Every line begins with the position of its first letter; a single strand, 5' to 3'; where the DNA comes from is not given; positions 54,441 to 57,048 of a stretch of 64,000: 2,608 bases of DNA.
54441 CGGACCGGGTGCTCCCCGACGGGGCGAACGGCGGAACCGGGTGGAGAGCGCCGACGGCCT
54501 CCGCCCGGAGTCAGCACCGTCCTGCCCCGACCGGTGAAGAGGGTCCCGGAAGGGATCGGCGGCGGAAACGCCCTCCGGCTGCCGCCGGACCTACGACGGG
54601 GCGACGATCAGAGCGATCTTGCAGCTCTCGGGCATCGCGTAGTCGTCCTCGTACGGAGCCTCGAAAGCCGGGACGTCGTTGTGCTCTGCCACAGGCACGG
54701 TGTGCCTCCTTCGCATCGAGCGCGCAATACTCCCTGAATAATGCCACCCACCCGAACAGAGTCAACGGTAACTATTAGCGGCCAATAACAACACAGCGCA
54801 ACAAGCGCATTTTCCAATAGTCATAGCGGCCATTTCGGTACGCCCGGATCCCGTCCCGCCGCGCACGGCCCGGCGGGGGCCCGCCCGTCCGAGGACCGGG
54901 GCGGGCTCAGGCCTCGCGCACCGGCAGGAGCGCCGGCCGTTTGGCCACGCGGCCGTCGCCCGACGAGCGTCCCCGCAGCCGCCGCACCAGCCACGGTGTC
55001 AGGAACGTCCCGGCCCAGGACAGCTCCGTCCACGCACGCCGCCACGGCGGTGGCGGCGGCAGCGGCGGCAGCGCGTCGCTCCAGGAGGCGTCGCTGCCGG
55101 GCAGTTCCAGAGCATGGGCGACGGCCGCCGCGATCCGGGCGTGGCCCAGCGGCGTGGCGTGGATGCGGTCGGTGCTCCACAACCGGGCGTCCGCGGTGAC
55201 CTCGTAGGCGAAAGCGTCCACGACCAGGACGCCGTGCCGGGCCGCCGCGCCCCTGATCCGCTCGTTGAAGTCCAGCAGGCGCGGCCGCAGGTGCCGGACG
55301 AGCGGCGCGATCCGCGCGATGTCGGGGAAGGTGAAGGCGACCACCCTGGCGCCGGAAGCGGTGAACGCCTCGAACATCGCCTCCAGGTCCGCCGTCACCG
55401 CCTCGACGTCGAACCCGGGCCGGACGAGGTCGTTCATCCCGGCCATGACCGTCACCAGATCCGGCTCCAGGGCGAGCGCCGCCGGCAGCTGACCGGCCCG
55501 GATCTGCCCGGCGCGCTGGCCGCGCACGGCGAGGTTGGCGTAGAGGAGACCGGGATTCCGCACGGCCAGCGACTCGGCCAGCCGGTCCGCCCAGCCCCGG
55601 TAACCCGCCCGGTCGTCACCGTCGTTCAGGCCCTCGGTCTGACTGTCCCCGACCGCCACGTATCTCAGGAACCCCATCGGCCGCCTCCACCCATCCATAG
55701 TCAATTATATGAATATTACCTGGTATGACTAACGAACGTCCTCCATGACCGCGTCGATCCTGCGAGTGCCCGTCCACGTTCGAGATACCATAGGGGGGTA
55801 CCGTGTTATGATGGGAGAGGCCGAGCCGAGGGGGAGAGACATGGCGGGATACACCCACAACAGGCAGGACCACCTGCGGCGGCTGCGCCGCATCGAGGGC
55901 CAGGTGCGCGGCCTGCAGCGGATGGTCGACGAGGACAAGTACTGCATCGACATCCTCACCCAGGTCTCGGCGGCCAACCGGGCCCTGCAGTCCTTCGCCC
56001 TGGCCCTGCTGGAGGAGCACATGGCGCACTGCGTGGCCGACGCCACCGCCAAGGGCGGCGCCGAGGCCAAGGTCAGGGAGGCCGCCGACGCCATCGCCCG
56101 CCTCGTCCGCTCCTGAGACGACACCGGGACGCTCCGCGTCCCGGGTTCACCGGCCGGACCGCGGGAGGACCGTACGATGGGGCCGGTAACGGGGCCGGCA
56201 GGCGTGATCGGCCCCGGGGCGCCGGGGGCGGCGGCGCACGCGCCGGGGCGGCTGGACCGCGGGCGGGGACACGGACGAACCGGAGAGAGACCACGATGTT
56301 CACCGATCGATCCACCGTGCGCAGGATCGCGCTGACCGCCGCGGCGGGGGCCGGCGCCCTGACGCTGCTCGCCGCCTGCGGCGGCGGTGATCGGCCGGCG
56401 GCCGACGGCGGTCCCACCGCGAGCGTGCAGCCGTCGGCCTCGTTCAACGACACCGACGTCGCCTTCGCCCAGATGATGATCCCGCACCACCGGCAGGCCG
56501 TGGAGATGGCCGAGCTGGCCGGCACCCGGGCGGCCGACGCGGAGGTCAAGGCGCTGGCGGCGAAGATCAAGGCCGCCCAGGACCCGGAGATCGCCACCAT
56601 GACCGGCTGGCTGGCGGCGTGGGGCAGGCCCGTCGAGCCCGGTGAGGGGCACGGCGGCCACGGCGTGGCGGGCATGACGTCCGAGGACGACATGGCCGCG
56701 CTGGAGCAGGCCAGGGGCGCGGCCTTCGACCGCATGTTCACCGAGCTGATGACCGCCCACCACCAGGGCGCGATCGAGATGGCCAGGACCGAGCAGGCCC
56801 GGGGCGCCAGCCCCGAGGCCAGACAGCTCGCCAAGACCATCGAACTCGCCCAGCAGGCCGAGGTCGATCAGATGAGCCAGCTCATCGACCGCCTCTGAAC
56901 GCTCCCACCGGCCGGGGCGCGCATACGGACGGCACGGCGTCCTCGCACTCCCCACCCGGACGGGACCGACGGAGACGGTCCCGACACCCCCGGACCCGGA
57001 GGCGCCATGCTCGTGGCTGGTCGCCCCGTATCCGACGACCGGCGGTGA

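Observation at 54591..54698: Unlisted sORF with textbook RBS: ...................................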

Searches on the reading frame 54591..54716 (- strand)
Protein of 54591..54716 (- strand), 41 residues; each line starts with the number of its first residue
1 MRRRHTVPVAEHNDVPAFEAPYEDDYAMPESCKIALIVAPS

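Call 6: search_protein_families(library=pfam, proteins=[window:54591-54716:-], max_evalue=0.01)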
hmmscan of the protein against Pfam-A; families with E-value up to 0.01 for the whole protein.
window:54591-54716:- (41 aa): 0 families

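Call 7: search_protein_families(library=ncbifam, proteins=[window:54591-54716:-], max_evalue=0.01)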
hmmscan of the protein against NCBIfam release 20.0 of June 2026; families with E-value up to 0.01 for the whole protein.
window:54591-54716:- (41 aa): 0 families

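Call 28: search_protein_families(library=ncbifam, proteins=[window:54594-54698:-], max_evalue=10)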
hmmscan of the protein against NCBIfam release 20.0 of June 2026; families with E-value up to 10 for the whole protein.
seq(35 aa): 0 families

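Call 29: search_protein_families(library=pfam, proteins=[window:54594-54698:-], max_evalue=10)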
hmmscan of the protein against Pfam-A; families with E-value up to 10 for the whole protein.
seq(35 aa): 0 families

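Call 39: find_homologous_proteins(query=A3, max_evalue=0.01)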
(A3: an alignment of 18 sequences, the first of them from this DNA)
Query A3 (18 sequences) (41 aa, profile of the alignment): 19 proteins with E <= 0.01 among 132 candidates.
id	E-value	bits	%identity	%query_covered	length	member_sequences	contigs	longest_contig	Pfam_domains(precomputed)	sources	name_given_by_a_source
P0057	2.1e-12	64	50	44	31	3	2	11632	-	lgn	-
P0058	3.6e-12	63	44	44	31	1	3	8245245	-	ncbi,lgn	ncbi:hypothetical protein SUDANB15_06008 [Streptomyces sp. enrichment culture]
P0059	5.0e-10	57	50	44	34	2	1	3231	-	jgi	-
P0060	5.5e-10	56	39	56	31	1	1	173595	-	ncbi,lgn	-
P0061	8.6e-10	56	39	44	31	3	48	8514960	-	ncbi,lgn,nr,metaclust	ncbi:hypothetical protein M877_13300 [Streptomyces niveus NCIMB 11891]|nr:hypothetical protein M877_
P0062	3.4e-9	54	39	44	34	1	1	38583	-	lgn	-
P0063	3.9e-9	54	42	46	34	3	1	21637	-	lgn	-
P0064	1.2e-8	52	42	46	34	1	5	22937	-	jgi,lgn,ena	jgi:hypothetical protein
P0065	2.5e-8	51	39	56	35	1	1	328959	-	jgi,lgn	jgi:hypothetical protein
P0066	3.0e-7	48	97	85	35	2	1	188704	-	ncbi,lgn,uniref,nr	ncbi:hypothetical protein FHS22_004839 [Planomonospora venezuelensis]|uniref:Uncharacterized protein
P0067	1.5e-6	45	44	44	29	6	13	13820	-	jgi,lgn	jgi:hypothetical protein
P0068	2.7e-6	45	43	56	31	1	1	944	-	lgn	-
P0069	4.5e-6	44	44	44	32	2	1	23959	-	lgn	-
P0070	2.0e-5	42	50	44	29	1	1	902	-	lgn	-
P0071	2.0e-5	42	40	24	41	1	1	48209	-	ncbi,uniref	ncbi:hypothetical protein [Streptacidiphilus cavernicola]|uniref:Uncharacterized protein n=1 Tax=Str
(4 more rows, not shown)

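Call 62: find_encoding_contigs(protein=P0066, flank=6000, max_places=3)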
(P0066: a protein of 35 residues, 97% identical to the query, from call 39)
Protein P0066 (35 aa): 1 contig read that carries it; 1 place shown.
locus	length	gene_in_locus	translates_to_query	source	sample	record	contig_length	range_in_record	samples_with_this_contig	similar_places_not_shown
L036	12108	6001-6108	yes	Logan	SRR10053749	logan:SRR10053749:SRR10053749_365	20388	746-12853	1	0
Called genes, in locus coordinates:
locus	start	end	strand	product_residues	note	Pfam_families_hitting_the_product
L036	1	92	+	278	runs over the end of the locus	?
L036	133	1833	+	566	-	PF02129:Peptidase_S15, PF08530:PepX_C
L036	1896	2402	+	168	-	PF11578:DUF3237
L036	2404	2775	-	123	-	-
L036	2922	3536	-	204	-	PF08044:DUF1707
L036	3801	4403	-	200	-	PF13628:DUF4142, PF03713:DUF305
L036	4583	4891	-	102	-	PF02583:Trns_repr_metal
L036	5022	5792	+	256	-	PF00657:Lipase_GDSL, PF13472:Lipase_GDSL_2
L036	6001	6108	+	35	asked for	-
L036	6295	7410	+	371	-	PF00881:Nitroreductase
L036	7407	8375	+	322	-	PF01168:Ala_racemase_N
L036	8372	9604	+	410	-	PF05977:MFS_3, PF07690:MFS_1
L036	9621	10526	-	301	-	PF00775:Dioxygenase_C (faint)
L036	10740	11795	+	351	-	PF21320:WHD_Rv2258c, PF13489:Methyltransf_23, PF02353:CMAS (weak), PF02390:Methyltransf_4 (weak), PF08241:Methyltransf_11, PF08242:Methyltransf_12, PF13649:Methyltransf_25, PF13847:Methyltransf_31, +1 more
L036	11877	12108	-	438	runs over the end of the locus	PF03055:RPE65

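Call 71: search_protein_representatives(alignment_id=A5)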
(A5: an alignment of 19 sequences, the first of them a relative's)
Query: 19 sequences, 34 profile positions. Proteins with E-value up to 0.001 (for the whole library): 24; up to 1e-10: 3; up to 1e-30: 0. The best 24 are listed.
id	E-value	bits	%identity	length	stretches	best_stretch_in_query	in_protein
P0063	6.3e-13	64.2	-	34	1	1-34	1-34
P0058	2.8e-11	58.9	-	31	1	1-34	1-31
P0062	3.0e-11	58.8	-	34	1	1-34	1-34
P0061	1.9e-10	56.2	-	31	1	1-33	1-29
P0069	9.3e-10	54.0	-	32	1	1-33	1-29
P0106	4.3e-09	51.9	-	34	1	1-33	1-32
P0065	6.4e-09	51.3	-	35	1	1-33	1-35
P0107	7.9e-09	51.1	-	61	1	8-34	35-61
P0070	3.1e-08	49.2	-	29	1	7-34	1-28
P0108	4.5e-08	48.6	-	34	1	1-34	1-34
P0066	5.0e-08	48.5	-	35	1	1-33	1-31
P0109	1.3e-07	47.2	-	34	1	1-34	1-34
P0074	1.3e-07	47.2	-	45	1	1-33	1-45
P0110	4.4e-07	45.5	-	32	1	1-33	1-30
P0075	1.7e-06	43.6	-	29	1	9-34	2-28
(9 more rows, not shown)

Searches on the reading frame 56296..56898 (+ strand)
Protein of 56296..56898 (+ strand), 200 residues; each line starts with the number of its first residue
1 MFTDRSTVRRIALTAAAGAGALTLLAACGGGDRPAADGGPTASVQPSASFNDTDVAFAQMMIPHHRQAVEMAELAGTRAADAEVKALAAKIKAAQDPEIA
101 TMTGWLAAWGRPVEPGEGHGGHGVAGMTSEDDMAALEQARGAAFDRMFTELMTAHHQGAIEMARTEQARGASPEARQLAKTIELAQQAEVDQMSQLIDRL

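Call 6: search_protein_families(library=pfam, proteins=[window:56296-56898:+], max_evalue=0.01)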
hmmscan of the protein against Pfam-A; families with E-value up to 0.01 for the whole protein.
window:56296-56898:+ (200 aa): 3 families
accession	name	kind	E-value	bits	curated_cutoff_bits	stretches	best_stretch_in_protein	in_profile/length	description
PF03713.19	DUF305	-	7.1e-50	169.4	27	1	54-196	1-150/151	Domain of unknown function (DUF305)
PF13628.12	DUF4142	-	8.5e-12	45.9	27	2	129-196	71-138/138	Domain of unknown function (DUF4142)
PF19305.4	MmgE_PrpD_C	-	0.00069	19.9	32.1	0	67-101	70-104/173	MmgE/PrpD C-terminal domain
